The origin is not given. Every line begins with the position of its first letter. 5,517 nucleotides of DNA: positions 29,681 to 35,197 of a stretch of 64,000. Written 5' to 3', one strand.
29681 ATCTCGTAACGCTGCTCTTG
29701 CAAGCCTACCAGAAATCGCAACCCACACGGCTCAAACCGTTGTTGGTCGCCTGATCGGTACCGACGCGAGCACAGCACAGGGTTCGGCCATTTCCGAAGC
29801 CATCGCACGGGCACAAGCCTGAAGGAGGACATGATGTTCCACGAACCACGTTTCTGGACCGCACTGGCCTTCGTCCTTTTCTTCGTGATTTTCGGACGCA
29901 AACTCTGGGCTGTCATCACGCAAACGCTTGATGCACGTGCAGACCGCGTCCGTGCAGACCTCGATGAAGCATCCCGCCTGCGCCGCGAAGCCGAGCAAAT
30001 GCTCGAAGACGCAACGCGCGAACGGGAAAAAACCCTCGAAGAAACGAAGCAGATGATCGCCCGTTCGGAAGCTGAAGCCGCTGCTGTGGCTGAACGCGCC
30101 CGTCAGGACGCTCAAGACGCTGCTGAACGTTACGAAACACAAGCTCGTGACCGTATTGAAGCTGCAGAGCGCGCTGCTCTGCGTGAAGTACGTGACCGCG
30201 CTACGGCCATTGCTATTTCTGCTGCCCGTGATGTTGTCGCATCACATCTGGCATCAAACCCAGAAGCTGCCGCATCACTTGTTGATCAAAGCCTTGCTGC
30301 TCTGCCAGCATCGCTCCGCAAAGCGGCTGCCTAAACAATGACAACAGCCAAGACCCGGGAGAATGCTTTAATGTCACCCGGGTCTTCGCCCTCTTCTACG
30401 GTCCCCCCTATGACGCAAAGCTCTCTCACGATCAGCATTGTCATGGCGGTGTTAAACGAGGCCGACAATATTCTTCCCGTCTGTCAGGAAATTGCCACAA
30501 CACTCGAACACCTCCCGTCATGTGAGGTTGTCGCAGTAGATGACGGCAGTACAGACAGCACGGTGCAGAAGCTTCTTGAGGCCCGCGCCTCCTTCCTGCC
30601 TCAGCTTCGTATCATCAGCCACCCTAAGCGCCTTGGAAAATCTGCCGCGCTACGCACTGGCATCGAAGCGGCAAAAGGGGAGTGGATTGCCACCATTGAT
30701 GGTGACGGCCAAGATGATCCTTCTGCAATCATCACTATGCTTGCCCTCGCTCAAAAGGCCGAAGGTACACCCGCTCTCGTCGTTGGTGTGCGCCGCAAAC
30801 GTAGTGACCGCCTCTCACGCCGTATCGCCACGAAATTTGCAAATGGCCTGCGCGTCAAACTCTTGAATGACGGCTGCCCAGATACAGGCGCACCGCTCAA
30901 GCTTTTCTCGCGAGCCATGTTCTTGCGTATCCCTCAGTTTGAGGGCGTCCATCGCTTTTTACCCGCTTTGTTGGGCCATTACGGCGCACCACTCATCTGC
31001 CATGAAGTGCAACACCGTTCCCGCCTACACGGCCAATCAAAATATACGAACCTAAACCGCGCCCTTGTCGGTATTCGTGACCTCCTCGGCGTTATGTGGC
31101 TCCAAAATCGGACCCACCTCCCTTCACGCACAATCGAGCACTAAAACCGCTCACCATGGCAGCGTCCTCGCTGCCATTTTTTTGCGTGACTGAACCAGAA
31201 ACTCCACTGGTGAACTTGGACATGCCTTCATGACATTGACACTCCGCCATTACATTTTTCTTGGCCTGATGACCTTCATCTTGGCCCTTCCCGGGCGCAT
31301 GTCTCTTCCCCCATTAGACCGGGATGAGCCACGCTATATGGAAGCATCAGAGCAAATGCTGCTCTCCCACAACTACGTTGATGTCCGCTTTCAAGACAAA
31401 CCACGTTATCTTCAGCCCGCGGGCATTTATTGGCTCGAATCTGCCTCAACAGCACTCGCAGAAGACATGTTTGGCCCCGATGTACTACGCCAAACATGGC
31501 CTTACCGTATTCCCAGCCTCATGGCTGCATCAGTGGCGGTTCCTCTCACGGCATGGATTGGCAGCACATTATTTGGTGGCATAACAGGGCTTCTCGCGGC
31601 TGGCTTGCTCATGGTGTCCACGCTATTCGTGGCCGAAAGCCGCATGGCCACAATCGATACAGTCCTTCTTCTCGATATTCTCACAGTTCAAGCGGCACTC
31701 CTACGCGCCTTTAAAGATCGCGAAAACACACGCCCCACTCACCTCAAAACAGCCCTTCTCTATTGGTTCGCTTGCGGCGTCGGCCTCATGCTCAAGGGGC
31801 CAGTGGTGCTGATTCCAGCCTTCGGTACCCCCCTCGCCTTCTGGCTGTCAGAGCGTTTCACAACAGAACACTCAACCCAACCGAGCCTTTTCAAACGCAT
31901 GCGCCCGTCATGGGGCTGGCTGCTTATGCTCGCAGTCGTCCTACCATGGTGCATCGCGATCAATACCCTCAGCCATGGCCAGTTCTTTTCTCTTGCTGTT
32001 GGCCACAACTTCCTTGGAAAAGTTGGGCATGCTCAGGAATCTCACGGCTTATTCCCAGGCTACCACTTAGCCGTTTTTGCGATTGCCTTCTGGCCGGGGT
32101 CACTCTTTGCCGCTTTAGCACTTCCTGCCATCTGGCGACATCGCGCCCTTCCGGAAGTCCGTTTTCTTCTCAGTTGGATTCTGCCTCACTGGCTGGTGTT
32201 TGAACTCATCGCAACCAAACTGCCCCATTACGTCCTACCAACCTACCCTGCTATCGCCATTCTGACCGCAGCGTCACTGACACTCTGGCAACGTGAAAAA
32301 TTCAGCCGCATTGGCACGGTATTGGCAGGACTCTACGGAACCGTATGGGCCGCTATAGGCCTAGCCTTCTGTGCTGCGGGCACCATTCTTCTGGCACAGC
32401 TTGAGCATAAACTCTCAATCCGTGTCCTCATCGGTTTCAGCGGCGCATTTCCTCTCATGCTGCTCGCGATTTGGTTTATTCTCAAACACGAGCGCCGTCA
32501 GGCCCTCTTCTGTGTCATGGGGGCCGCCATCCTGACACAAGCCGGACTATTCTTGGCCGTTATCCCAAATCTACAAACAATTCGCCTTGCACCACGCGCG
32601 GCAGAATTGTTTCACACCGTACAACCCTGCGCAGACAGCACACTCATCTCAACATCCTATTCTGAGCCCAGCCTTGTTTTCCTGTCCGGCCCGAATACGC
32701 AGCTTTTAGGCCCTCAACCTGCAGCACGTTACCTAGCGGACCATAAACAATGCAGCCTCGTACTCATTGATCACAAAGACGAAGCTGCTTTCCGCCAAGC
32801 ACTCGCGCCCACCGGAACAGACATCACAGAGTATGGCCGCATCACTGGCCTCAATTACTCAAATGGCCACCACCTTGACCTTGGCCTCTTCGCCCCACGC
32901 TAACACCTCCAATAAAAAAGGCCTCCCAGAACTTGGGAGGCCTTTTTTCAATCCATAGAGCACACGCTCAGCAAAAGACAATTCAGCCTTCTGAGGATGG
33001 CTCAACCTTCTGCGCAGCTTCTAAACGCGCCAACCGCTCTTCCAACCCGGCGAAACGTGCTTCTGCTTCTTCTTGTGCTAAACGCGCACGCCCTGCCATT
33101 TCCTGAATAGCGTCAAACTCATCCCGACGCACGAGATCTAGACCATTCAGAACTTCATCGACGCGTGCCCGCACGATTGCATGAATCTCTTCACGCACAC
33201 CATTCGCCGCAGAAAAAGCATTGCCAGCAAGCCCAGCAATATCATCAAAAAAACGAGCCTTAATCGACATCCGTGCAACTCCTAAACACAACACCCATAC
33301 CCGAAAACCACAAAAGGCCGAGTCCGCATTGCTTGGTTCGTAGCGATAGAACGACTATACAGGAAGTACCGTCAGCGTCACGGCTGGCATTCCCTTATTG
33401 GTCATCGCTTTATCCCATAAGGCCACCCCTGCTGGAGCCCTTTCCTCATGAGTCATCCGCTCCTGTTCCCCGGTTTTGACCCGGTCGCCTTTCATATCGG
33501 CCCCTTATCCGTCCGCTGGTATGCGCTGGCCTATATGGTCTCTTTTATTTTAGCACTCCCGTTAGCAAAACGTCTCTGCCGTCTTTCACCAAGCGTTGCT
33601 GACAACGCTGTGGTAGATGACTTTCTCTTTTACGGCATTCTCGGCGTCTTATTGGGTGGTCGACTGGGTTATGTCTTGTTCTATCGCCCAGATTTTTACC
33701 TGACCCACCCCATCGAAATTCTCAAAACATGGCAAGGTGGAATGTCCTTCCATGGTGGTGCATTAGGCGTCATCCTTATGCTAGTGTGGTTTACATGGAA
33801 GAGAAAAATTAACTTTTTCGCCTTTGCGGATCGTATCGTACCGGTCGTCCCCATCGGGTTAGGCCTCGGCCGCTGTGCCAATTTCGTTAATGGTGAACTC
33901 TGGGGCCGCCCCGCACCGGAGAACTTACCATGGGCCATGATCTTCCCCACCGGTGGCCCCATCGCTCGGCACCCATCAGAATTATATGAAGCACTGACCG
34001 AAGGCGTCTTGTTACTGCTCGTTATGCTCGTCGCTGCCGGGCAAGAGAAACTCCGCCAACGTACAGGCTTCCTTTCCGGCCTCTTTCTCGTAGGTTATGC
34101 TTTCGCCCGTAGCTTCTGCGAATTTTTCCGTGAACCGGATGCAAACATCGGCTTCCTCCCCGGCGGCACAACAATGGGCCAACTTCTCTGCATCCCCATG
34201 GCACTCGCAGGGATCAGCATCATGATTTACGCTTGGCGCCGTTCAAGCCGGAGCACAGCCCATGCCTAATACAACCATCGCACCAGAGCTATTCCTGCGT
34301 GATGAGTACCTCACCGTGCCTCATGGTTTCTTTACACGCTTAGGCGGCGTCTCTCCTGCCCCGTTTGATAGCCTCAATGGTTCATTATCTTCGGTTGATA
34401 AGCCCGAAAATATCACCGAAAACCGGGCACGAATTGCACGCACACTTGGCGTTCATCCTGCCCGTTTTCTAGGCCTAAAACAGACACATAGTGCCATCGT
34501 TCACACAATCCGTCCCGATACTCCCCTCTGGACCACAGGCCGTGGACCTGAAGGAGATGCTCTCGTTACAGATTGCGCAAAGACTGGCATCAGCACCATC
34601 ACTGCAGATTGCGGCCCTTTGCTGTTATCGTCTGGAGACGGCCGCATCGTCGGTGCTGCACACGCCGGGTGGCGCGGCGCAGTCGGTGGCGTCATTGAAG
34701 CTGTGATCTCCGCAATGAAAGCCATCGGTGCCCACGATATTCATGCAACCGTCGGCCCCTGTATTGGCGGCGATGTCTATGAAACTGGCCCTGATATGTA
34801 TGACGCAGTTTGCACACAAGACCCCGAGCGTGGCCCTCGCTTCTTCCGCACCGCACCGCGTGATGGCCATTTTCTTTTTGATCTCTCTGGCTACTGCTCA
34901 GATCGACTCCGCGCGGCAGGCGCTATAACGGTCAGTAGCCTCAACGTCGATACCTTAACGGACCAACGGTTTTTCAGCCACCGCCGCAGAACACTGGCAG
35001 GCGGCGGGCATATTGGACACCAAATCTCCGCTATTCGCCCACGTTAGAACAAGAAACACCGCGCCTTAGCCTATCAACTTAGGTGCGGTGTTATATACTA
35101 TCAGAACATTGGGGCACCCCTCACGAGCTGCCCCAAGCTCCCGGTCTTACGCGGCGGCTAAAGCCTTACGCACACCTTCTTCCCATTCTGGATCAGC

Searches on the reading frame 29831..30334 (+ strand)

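Call 7: search_protein_families(library=pfam, proteins=[window:29831-30334:+], max_evalue=0.001)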
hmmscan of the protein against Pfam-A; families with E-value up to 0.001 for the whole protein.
window:29831-30334:+ (167 aa): 2 families
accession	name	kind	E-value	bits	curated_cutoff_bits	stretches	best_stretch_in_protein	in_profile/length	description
PF00430.23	ATP-synt_B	-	2.4e-18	66.9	28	1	8-135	3-130/132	ATP synthase B/B' CF(0)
PF05405.19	Mt_ATP-synt_B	-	4.9e-07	30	21.7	1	10-98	19-107/163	Mitochondrial ATP synthase B chain precursor (ATP-synt_B)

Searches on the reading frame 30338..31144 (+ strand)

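Call 7: search_protein_families(library=pfam, proteins=[window:30338-31144:+], max_evalue=0.001)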
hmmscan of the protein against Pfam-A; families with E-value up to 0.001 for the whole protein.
window:30338-31144:+ (268 aa): 2 families
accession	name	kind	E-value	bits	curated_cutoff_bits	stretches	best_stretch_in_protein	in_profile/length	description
PF00535.33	Glycos_transf_2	-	5.9e-26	91.8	23.3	1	33-195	1-164/168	Glycosyl transferase family 2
PF13641.12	Glyco_tranf_2_3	-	2.6e-06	28.1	27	1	32-160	3-129/230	Glycosyltransferase like family 2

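Call 11: search_protein_families(library=ncbifam, proteins=[window:30338-31144:+], max_evalue=0.01)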
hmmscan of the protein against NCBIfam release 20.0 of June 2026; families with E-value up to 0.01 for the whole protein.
window:30338-31144:+ (268 aa): 17 families
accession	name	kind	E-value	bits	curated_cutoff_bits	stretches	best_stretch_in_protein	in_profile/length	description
NF047588.1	GlcsyltransPgfSStrep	equivalog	7.5e-19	68.1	500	1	31-246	2-218/308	glycosyltransferase PgfS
NF007986.1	PRK10714.1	equivalog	1.3e-18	67.1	529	1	31-240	7-214/316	undecaprenyl-phosphate 4-deoxy-4-formamido-L-arabinose transferase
TIGR03937.1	PgaC_IcaA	equivalog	8.2e-17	61.2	422.3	1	24-150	39-161/407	poly-beta-1,6-N-acetyl-D-glucosamine synthase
NF058614.1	PPMAGASynPpgS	equivalog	3.9e-13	49.3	370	1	34-158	4-119/226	polyprenyl-phospho-N-acetylgalactosaminyl synthase PpgS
NF041875.1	EPS_EpsD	equivalog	7.8e-13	48.5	370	1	32-150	1-114/325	exopolysaccharide biosynthesis glycosyltransferase EpsD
NF007482.0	PRK10073.1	equivalog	1e-12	47.7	423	1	25-141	1-113/334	glycosyltransferase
NF010496.0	PRK13915.1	equivalog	4.7e-11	42.3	262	1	28-135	29-138/307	glucosyl-3-phosphoglycerate synthase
TIGR03965.1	mycofact_glyco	equivalog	1.7e-10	40.4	280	1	25-135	69-176/467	mycofactocin biosynthesis glycosyltransferase MftF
TIGR04283.1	glyco_like_mftF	equivalog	1.1e-09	38.3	182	1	32-157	1-115/221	TIGR04283 family arsenosugar biosynthesis glycosyltransferase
NF045692.1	OglycostaseCruG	equivalog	4.5e-08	32.4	600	1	26-141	37-155/386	2'-O-glycosyltransferase CruG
TIGR03111.1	glyc2_xrt_Gpos1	hypoth_equivalog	9.4e-08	31.3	363.95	1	31-142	50-160/439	TIGR03111 family XrtG-associated glycosyltransferase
TIGR04242.1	nodulat_NodC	equivalog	2.3e-06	26.8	550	1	26-141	44-158/395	chitooligosaccharide synthase NodC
NF038302.1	EPS_HpsE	equivalog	5.8e-06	25.5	300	1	32-143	3-116/307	hormogonium polysaccharide biosynthesis glycosyltransferase HpsE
NF053739.1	GlytfEpsEBac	equivalog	6.4e-06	25.3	450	1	32-124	3-93/265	glycosyltransferase EpsE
TIGR04182.1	glyco_TIGR04182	equivalog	9.5e-06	25.2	325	1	32-157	2-114/293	S-layer glycoprotein N-glycosyltransferase AglJ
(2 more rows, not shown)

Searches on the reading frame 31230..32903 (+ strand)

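Call 7: search_protein_families(library=pfam, proteins=[window:31230-32903:+], max_evalue=0.001)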
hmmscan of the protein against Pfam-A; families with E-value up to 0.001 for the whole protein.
window:31230-32903:+ (557 aa): 2 families
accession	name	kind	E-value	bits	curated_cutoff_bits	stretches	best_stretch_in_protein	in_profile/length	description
PF02366.24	PMT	-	5.2e-10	39.7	22.7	1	88-246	81-236/245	Dolichyl-phosphate-mannose-protein mannosyltransferase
PF13231.12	PMT_2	-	4.4e-07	30.7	26.1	1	88-241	20-158/160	Dolichyl-phosphate-mannose-protein mannosyltransferase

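Call 11: search_protein_families(library=ncbifam, proteins=[window:31230-32903:+], max_evalue=0.01)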
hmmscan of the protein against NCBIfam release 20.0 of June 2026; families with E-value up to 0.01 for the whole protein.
window:31230-32903:+ (557 aa): 1 family
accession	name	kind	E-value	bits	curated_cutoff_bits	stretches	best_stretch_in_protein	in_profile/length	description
NF009784.2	PRK13279.1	equivalog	2.1e-21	76.1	567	1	13-446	15-428/539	lipid IV(A) 4-amino-4-deoxy-L-arabinosyltransferase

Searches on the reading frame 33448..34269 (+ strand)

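Call 7: search_protein_families(library=pfam, proteins=[window:33448-34269:+], max_evalue=0.001)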
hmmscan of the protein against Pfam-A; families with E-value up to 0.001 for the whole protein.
window:33448-34269:+ (273 aa): 1 family
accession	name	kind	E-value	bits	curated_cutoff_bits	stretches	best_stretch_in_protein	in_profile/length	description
PF01790.23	LGT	-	5.8e-77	258.7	24.9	1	12-261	1-240/240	Prolipoprotein diacylglyceryl transferase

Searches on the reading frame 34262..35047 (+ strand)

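Call 7: search_protein_families(library=pfam, proteins=[window:34262-35047:+], max_evalue=0.001)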
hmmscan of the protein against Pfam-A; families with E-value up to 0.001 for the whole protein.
window:34262-35047:+ (261 aa): 1 family
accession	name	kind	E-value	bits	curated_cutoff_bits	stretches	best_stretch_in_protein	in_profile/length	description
PF02578.20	Cu-oxidase_4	-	3.9e-59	200.4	22.9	1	24-258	1-237/238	Multi-copper polyphenol oxidoreductase laccase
